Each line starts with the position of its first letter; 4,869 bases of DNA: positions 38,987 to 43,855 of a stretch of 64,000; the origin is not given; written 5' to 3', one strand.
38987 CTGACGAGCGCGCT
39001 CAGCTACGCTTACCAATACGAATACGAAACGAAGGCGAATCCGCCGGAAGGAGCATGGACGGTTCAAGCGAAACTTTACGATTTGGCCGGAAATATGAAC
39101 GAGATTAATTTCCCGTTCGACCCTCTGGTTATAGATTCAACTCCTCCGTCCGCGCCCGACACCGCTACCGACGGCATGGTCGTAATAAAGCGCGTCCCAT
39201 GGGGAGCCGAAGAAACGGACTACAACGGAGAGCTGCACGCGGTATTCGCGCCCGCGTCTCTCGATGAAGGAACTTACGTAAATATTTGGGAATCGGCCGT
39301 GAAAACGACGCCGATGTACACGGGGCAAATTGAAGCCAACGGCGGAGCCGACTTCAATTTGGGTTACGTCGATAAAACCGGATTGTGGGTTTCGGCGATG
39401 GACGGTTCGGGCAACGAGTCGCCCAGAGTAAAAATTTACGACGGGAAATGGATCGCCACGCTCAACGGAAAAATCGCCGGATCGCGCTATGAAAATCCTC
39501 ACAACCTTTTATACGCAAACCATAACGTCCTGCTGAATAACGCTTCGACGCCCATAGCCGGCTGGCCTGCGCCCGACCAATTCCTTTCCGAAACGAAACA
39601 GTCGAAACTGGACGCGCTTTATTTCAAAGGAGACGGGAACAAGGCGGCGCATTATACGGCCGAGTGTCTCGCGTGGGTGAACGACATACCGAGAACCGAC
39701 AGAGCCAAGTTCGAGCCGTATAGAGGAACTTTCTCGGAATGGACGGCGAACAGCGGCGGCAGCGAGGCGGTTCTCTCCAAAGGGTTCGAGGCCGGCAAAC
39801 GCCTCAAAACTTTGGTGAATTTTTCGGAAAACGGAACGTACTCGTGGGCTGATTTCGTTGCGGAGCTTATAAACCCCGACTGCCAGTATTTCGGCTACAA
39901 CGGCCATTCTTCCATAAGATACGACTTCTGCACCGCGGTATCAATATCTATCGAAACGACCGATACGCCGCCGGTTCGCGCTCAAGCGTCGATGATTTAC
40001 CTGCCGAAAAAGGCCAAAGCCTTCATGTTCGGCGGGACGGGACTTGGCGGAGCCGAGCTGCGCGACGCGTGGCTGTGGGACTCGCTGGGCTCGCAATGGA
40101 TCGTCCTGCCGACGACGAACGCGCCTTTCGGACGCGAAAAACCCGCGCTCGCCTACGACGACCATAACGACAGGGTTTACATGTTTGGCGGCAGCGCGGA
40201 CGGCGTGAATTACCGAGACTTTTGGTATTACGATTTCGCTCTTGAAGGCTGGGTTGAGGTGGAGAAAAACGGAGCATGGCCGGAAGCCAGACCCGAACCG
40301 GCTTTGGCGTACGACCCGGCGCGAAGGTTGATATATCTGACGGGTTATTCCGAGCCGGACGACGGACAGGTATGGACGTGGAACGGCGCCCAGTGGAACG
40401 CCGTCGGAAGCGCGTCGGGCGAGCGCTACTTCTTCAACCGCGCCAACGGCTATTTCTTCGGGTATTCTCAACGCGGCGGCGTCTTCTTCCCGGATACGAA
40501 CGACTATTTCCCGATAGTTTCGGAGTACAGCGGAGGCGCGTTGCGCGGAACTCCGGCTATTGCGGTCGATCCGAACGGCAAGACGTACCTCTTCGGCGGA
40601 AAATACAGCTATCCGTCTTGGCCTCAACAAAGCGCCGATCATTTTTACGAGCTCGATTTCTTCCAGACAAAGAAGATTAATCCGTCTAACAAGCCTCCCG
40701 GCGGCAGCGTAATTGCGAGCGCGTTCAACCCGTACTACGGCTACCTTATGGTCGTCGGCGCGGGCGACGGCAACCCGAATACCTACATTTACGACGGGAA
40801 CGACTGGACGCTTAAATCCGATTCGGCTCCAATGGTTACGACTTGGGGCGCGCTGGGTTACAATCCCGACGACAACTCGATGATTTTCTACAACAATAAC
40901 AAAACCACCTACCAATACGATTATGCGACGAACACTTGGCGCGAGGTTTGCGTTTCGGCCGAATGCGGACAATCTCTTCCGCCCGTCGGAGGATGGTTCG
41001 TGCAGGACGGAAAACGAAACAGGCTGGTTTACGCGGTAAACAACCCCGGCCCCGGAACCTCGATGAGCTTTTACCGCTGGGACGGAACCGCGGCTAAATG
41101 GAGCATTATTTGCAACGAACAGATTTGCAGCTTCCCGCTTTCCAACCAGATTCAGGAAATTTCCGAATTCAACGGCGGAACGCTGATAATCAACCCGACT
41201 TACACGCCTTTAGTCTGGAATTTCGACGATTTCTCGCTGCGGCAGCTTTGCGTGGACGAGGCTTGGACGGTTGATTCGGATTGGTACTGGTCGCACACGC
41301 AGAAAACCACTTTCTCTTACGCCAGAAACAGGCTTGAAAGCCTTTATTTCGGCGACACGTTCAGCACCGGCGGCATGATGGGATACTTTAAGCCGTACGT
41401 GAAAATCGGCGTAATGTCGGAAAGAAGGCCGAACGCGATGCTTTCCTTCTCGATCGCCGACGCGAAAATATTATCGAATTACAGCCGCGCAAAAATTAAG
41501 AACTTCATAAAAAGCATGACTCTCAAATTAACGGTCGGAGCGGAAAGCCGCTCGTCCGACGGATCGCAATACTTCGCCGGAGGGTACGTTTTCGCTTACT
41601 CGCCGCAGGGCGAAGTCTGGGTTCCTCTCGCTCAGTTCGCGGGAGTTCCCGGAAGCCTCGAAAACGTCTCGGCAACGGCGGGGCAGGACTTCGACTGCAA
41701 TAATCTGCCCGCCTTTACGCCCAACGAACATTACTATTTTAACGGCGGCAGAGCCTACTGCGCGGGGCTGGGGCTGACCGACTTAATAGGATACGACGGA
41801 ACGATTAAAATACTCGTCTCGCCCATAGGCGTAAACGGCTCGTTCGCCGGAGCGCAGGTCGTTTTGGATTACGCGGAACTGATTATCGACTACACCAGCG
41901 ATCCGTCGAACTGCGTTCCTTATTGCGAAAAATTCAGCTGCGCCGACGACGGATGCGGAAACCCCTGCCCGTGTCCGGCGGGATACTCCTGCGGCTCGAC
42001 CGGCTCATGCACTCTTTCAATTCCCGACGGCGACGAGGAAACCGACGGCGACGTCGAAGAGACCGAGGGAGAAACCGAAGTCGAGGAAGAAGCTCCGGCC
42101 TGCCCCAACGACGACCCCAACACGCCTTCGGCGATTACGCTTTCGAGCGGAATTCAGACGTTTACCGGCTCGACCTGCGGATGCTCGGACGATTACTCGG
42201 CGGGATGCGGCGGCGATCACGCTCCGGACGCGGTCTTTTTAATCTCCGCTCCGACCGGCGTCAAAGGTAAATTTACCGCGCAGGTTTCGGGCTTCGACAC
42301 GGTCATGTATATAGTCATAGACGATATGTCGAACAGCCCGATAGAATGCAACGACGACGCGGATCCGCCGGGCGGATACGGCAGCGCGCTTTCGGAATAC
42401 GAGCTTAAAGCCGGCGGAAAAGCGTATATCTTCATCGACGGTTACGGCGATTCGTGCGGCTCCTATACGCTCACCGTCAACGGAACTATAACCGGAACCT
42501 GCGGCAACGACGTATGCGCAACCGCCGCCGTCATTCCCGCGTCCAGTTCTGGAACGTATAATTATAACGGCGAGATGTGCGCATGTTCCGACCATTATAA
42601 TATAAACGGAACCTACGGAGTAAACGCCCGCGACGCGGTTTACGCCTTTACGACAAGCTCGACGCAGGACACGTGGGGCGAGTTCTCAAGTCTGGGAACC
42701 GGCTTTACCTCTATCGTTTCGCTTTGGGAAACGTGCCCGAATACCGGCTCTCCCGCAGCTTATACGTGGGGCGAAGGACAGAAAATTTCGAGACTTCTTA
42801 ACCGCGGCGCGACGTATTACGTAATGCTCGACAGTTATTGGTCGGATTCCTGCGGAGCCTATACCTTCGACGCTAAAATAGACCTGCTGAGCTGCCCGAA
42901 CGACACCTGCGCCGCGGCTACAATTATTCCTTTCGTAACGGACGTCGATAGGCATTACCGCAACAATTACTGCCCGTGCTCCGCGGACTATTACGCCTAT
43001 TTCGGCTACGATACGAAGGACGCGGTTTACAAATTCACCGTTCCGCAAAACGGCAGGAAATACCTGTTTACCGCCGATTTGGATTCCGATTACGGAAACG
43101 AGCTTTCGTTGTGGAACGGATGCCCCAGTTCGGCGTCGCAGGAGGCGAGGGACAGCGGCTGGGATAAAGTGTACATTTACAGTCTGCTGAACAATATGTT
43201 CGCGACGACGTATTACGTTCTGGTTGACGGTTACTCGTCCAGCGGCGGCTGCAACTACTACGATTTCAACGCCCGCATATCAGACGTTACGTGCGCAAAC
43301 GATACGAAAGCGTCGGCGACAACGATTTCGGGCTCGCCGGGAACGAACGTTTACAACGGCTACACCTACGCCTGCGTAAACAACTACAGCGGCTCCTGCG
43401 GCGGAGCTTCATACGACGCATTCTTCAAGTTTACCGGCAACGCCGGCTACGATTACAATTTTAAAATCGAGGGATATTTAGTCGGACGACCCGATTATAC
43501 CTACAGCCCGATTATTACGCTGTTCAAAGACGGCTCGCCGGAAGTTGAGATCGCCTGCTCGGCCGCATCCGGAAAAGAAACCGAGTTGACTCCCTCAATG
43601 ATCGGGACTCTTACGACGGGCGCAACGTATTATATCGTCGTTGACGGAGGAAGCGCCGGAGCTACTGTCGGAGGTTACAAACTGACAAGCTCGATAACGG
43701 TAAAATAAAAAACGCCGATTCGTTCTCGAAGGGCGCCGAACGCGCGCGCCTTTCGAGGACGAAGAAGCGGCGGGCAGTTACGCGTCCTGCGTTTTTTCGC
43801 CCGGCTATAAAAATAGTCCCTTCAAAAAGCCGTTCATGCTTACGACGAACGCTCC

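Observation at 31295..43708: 4137-aa giant surface protein: >25 Ig-like domains, a Kelch propeller and four PPC-like Cys-containing domains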

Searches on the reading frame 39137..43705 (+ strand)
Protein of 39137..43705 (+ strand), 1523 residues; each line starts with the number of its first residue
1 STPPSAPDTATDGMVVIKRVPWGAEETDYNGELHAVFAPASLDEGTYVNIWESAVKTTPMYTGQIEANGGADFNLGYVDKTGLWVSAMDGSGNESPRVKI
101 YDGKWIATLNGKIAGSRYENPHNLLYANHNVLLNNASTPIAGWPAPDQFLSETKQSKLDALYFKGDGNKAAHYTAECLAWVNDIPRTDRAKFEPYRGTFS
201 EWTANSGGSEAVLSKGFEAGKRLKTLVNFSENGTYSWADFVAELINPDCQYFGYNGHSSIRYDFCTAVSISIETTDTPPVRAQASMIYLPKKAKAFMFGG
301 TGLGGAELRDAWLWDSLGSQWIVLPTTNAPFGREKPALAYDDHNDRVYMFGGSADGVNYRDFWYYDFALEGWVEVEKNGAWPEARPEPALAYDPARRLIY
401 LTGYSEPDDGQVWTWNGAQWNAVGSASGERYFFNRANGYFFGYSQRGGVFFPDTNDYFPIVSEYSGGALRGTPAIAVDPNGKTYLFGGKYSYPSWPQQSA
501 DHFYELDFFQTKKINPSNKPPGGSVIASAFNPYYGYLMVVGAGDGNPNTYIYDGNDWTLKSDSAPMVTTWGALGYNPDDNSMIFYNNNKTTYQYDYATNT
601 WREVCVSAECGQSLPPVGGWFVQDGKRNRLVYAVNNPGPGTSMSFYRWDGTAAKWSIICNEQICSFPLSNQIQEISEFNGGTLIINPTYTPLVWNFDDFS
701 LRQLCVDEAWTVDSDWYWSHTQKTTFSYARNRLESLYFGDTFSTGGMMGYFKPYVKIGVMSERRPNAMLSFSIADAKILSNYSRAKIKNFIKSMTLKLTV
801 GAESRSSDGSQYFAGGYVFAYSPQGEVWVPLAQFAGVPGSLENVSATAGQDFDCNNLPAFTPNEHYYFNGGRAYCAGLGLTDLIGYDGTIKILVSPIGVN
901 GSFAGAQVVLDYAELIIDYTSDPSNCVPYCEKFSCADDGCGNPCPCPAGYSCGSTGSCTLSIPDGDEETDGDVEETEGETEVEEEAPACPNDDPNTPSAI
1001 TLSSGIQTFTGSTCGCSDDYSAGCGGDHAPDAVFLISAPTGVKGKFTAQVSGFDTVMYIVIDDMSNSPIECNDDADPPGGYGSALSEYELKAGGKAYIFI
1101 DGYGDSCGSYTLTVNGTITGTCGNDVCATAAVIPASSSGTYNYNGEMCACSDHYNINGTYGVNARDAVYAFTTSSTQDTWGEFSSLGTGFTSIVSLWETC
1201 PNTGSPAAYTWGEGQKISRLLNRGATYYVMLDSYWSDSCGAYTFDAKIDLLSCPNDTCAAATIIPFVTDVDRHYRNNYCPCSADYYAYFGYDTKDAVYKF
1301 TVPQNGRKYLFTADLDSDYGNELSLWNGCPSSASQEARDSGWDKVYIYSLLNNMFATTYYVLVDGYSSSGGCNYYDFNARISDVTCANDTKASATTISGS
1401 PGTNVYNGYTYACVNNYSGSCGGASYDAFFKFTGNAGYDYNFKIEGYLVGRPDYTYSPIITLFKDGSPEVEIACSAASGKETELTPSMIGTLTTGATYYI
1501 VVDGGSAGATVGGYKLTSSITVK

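Call 14: find_homologous_proteins(query=window:39137-43705:+)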
Query window:39137-43705:+ (1523 aa): 6 proteins with E <= 0.001 among 8000 candidates.
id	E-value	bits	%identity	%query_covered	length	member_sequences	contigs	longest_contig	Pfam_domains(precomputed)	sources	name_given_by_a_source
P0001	2.5e-45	173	27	26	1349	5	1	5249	PF07646.22,PF13418.13,PF24681.2,PF13415.13,PF24981.2,PF10708.15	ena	-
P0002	7.4e-44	168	30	10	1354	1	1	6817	PF07646.22,PF13418.13,PF24681.2,PF13415.13,PF24981.2,PF18998.7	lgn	-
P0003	9.6e-38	148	26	26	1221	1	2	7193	PF07646.22,PF24681.2,PF13415.13,PF24981.2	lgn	-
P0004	6.1e-21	92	32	12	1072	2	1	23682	PF07646.22,PF13418.13,PF24681.2,PF13854.13,PF13415.13,PF24981.2,PF01344.32,PF25210.2,PF00395.26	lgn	-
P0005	1.1e-18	85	22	25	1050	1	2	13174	PF07646.22,PF13418.13,PF24681.2,PF13854.13,PF13415.13,PF24981.2,PF01344.32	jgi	jgi:hypothetical protein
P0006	1.2e-15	75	35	8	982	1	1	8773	PF01839.30,PF07646.22,PF13418.13,PF24681.2,PF13854.13,PF13415.13,PF13517.13,PF24981.2,PF01344.32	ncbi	-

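Call 19: find_related_loci(query=window:39137-43705:+, collection=genome_contigs, flank=10000)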
Query window:39137-43705:+ (1523 aa) in genome_contigs; peptide patterns used: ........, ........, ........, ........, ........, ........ (x = any residue, [..] = any of these).
31 stretches matched a pattern, but none encodes a relative of the query by tblastn (E <= 1e-3).

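Call 26: find_encoding_contigs(protein=P0003, flank=6000, max_places=3)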
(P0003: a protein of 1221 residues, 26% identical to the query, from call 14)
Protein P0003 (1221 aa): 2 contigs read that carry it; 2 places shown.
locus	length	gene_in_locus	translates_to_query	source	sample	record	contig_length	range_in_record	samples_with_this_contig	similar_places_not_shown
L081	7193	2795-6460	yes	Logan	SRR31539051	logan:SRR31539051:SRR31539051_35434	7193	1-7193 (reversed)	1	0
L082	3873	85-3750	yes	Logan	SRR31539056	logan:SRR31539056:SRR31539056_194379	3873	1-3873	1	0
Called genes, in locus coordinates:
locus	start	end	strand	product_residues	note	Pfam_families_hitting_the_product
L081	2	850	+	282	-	?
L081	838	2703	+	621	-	PF05226:CHASE2, PF00211:Guanylate_cyc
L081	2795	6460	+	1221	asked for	PF24681:Kelch_KLHDC2_KLHL20_DRC7, PF24981:Beta-prop_ATRN-LZTR1, PF07646:Kelch_2 (faint), PF13415:Beta-prop_FBX42, PF24681:Kelch_KLHDC2_KLHL20_DRC7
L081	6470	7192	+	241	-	?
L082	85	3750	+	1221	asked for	PF24681:Kelch_KLHDC2_KLHL20_DRC7, PF24981:Beta-prop_ATRN-LZTR1, PF07646:Kelch_2 (faint), PF13415:Beta-prop_FBX42, PF24681:Kelch_KLHDC2_KLHL20_DRC7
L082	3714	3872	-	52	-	?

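Call 27: find_encoding_contigs(protein=P0001, flank=6000, max_places=3)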
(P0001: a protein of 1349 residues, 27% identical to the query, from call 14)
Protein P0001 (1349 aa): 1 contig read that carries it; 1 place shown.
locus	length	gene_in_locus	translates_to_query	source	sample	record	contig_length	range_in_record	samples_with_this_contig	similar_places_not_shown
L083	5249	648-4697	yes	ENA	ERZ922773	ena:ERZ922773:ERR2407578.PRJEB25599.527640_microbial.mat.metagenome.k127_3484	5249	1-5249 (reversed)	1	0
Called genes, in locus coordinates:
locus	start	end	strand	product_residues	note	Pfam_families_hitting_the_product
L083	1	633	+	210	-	?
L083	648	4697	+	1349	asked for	PF24681:Kelch_KLHDC2_KLHL20_DRC7, PF13415:Beta-prop_FBX42, PF24681:Kelch_KLHDC2_KLHL20_DRC7, PF24981:Beta-prop_ATRN-LZTR1, PF24681:Kelch_KLHDC2_KLHL20_DRC7, PF13415:Beta-prop_FBX42, PF24681:Kelch_KLHDC2_KLHL20_DRC7, PF24981:Beta-prop_ATRN-LZTR1, +8 more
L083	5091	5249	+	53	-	?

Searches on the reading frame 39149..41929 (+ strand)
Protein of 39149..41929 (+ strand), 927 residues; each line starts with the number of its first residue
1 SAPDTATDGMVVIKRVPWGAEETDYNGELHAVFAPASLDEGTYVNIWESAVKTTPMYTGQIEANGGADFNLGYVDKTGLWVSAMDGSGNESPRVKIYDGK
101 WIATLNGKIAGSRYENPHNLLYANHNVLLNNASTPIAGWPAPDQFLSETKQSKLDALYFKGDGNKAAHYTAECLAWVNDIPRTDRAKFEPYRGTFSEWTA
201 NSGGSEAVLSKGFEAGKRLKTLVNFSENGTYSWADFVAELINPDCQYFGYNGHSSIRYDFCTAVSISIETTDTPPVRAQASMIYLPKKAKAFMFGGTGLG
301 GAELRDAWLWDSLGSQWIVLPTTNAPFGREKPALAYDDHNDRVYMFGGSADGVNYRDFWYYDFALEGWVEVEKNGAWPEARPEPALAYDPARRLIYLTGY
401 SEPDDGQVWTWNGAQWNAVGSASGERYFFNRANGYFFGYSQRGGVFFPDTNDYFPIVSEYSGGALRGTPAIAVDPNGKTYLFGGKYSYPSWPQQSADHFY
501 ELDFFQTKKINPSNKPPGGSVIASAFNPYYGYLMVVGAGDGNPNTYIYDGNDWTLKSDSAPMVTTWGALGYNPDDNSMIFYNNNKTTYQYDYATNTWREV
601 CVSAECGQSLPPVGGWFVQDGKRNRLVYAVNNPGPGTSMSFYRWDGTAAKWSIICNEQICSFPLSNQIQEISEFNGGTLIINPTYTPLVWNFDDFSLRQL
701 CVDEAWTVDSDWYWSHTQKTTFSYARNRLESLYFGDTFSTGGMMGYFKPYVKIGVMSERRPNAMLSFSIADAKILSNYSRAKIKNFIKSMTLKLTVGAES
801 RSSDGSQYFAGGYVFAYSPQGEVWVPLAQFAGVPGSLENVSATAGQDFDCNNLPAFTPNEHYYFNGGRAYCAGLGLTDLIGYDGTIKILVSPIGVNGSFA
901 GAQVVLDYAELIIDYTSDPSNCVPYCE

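Call 87: search_solved_structures(query=window:39149-41929:+, max_evalue=0.01)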
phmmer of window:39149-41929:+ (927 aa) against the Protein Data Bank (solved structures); distinct sequences matched with E-value up to 0.01: 1.
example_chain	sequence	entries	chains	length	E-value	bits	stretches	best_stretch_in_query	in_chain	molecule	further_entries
7kzm_A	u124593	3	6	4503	0.0023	19.6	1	293-401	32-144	Heavy chain alpha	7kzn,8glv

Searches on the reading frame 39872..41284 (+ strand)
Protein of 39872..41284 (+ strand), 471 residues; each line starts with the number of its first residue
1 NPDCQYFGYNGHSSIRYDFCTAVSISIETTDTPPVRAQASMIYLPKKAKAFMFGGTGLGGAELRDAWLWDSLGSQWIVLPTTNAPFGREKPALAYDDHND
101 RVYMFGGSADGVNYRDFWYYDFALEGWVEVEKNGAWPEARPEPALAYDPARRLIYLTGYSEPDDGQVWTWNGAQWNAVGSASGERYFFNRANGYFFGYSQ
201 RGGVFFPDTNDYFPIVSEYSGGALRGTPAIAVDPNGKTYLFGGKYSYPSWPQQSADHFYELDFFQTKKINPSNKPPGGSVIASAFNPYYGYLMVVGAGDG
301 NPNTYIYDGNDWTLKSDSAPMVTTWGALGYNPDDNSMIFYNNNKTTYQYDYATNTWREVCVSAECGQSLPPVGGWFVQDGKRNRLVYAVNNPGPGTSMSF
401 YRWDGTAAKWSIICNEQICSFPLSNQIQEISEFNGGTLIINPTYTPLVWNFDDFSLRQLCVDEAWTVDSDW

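Call 12: search_protein_families(library=pfam, proteins=[window:39872-41284:+], max_evalue=5)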
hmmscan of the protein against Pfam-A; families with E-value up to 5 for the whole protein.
seq(471 aa): 7 families
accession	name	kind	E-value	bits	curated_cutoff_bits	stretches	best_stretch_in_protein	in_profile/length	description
PF24681.1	Kelch_KLHDC2_KLHL20_DRC7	-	4.2e-19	69.2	50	2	29-161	44-175/221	KLHDC2/KLHL20/DRC7 Kelch-repeats domain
PF24981.1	Beta-prop_ATRN-LZTR1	-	1.6e-11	44.4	50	1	13-159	16-167/289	Attractin/LZTR1 beta-propeller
PF13418.12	Kelch_4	-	3.6e-08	33.7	21.6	2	36-76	2-41/49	Galactose oxidase, central domain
PF07646.21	Kelch_2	-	1.4e-05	25.3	21.3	1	94-130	6-44/48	Kelch motif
PF01344.31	Kelch_1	-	1.4e-05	25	20.1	2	341-359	24-42/46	Kelch motif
PF13964.12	Kelch_6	-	0.0071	16.8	25.3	1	99-130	11-43/50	Kelch motif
PF13415.12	Kelch_3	-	0.45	11.2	22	1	99-140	1-40/48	Galactose oxidase, central domain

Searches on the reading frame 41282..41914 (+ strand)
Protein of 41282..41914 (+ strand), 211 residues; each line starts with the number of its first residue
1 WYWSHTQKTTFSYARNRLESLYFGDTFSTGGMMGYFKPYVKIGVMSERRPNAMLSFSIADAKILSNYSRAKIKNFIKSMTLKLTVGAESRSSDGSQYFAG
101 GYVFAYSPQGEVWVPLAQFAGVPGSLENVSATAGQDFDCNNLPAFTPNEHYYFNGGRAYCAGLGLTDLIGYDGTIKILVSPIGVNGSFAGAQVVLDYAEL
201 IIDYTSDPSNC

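Call 12: search_protein_families(library=pfam, proteins=[window:41282-41914:+], max_evalue=5)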
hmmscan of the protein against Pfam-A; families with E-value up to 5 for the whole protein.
seq(211 aa): 0 families

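Call 35: find_homologous_proteins(query=window:41282-41914:+, max_evalue=0.01)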
Query seq(211 aa): 206 candidates shared short words with the query, none scored E <= 0.01.

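Call 59: predict_structure(alignment_id=A4)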
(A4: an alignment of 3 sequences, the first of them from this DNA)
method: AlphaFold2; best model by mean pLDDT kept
length: 199 residues; sequences in the alignment: 3
mean_pLDDT: 32.1   pTM: 0.22
mean pLDDT of the five models: 32.1, 31.2, 28.1, 24.0, 23.2
residues with pLDDT >= 90: 0; 70-90: 0; 50-70: 0; < 50: 199
segments of 3 or more residues with pLDDT < 50: 1-199
pLDDT, mean of each block of 10 residues (from residue 1): 32 33 31 40 36 30 29 35 36 32 25 30 36 35 33 30 28 25 32 34
secondary structure, 60 per line:
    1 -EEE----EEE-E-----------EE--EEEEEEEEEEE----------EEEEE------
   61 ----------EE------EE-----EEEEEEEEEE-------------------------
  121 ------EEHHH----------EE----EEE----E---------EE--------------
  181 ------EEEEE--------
elements in order: E2-4 E9-11 E29-39 E50-54 E86-95 E148-150 E187-191
